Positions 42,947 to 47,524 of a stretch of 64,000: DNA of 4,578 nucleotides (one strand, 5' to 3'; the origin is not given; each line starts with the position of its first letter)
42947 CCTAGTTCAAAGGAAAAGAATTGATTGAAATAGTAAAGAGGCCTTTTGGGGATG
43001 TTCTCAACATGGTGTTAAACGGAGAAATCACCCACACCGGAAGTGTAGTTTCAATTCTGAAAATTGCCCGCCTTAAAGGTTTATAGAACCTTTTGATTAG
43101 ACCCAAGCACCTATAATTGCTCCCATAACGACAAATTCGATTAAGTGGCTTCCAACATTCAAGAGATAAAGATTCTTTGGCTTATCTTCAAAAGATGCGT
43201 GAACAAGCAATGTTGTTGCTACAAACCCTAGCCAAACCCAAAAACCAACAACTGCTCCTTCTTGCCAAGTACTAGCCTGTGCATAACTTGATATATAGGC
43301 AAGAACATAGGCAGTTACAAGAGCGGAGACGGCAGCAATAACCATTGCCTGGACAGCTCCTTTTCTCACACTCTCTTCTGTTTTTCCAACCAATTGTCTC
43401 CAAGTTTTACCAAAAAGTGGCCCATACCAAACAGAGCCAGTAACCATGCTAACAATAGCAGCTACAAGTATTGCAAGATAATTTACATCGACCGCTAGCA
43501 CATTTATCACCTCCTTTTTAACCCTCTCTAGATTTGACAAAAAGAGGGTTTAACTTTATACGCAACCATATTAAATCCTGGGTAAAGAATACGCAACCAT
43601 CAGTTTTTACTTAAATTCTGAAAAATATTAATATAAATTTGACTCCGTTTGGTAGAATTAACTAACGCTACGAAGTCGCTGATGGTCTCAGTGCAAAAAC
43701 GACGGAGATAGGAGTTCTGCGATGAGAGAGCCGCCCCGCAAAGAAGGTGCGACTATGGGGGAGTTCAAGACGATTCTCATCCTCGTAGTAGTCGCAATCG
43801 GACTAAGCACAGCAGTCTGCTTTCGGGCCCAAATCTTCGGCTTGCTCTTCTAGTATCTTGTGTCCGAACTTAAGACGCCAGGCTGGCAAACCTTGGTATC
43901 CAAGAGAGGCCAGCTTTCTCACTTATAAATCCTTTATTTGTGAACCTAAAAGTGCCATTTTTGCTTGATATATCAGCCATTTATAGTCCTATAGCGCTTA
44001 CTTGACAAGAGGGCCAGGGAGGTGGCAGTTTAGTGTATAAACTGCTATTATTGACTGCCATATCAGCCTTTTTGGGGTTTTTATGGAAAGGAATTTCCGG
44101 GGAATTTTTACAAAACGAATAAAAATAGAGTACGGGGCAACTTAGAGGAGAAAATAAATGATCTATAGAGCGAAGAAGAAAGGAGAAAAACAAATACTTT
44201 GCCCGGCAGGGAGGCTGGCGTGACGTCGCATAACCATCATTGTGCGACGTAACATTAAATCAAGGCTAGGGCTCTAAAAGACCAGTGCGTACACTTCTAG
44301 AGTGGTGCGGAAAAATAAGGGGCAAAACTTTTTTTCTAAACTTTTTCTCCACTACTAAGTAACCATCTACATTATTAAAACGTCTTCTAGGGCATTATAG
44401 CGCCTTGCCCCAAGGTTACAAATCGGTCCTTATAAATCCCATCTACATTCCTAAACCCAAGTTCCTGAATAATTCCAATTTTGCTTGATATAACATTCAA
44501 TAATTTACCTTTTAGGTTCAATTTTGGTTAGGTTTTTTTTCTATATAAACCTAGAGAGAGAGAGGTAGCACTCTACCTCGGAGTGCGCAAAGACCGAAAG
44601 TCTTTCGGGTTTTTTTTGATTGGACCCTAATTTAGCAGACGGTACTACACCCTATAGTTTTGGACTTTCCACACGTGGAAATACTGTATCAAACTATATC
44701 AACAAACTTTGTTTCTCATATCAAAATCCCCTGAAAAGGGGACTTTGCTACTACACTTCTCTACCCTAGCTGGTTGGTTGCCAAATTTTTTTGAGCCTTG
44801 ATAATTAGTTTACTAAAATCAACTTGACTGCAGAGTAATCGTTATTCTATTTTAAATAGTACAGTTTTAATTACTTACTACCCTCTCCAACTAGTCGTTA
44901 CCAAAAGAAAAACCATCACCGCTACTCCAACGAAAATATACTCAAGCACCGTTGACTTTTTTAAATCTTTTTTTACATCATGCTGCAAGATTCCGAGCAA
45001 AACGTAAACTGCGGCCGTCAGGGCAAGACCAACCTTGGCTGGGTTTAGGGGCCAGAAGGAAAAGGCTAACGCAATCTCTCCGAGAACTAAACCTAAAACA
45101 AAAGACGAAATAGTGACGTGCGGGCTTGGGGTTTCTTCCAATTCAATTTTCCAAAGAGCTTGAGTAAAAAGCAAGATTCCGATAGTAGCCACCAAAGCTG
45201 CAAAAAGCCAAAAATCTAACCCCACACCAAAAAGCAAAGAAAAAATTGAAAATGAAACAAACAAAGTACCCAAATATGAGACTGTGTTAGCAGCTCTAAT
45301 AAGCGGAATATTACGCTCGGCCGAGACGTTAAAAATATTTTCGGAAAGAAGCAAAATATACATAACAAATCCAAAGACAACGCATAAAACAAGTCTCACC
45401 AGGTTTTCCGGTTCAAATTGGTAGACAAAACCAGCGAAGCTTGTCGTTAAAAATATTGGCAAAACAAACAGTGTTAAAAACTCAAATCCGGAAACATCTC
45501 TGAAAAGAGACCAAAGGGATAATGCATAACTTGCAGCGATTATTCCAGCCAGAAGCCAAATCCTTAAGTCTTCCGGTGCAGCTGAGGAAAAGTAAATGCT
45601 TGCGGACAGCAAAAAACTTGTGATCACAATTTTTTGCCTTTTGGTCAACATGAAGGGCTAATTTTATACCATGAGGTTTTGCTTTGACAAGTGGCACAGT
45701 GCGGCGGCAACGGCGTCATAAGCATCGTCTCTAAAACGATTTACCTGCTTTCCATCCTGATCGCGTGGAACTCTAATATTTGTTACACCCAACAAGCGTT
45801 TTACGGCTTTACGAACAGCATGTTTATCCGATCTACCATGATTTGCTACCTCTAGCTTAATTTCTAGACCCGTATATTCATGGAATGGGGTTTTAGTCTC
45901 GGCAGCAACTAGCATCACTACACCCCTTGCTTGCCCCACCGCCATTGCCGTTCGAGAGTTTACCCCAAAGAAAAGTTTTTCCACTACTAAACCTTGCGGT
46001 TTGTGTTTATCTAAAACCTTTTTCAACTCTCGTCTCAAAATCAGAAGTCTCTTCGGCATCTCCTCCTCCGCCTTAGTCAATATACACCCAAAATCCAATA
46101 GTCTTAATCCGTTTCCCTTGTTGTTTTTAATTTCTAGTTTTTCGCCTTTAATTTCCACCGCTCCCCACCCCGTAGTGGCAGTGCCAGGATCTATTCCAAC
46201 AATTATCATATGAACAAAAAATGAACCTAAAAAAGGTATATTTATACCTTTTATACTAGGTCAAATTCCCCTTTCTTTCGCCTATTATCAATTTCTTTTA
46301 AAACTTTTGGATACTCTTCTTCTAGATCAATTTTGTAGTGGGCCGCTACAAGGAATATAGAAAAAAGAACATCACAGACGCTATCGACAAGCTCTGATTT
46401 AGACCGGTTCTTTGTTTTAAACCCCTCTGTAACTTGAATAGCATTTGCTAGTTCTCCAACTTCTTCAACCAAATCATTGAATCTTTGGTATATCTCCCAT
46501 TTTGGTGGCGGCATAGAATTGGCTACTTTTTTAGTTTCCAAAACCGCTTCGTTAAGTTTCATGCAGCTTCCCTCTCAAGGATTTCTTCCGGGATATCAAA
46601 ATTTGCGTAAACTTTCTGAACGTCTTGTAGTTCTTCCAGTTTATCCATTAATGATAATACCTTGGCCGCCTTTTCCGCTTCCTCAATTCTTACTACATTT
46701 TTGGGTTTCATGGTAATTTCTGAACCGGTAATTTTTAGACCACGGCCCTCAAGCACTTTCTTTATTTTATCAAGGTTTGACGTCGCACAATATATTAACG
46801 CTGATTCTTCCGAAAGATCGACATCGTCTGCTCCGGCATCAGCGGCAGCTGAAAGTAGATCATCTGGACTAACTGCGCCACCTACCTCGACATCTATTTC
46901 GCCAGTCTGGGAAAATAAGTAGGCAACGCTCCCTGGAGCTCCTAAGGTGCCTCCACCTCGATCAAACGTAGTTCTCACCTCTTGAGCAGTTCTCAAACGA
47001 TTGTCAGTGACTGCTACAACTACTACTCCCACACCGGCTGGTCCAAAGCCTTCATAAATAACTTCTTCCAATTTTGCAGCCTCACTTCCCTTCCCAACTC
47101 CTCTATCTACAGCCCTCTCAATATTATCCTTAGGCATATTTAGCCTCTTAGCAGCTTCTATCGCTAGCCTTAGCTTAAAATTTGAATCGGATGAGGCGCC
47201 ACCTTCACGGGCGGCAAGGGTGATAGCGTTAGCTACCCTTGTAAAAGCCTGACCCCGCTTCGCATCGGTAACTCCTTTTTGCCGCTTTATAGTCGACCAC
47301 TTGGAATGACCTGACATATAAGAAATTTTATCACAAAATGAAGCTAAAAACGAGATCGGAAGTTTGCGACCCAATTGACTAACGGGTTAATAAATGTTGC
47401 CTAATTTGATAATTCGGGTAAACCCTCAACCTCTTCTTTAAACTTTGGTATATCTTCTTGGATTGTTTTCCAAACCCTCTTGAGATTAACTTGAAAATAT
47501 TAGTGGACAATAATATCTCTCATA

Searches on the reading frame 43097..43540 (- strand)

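Call 12: search_protein_families(library=pfam, proteins=[window:43097-43540:-], max_evalue=0.01)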
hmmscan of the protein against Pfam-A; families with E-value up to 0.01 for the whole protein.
window:43097-43540:- (147 aa): 1 family
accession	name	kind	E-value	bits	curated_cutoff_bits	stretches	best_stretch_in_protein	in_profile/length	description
PF08570.15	DUF1761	-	4.9e-33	114.5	31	1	22-144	1-123/123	Protein of unknown function (DUF1761)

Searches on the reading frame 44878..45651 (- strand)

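Call 12: search_protein_families(library=pfam, proteins=[window:44878-45651:-], max_evalue=0.01)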
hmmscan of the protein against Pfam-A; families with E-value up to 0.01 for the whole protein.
window:44878-45651:- (257 aa): 1 family
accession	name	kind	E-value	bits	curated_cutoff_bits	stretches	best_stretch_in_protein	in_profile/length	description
PF18900.5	DUF5656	-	2.8e-13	50.2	23.3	1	31-247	26-235/242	Protein of unknown function (DUF5656)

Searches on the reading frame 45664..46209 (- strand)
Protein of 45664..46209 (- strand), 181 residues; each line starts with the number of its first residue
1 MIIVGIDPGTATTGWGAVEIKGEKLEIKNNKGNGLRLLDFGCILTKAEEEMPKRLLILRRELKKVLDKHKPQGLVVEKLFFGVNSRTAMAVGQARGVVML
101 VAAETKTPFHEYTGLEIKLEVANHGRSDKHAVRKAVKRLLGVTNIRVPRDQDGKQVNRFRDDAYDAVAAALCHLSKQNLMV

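Call 12: search_protein_families(library=pfam, proteins=[window:45664-46209:-], max_evalue=0.01)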
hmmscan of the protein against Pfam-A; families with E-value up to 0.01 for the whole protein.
window:45664-46209:- (181 aa): 2 families
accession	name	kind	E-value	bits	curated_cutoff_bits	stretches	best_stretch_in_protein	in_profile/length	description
PF02075.23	RuvC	-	2.8e-32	112.1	22.2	1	3-173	1-148/148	Crossover junction endodeoxyribonuclease RuvC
PF04312.18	DUF460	-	0.00085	19.5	28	1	2-32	32-61/135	Protein of unknown function (DUF460)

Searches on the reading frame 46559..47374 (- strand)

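Call 12: search_protein_families(library=pfam, proteins=[window:46559-47374:-], max_evalue=0.01)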
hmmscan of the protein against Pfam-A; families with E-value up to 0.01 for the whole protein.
window:46559-47374:- (271 aa): 2 families
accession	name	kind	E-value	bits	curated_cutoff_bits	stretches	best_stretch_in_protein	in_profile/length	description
PF01709.26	Transcrip_reg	-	8.9e-49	165.7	27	1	102-259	1-160/160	TACO1/YebC second and third domain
PF20772.2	TACO1_YebC_N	-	1.9e-27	96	36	1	24-95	1-73/73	TACO1/YebC protein N-terminal domain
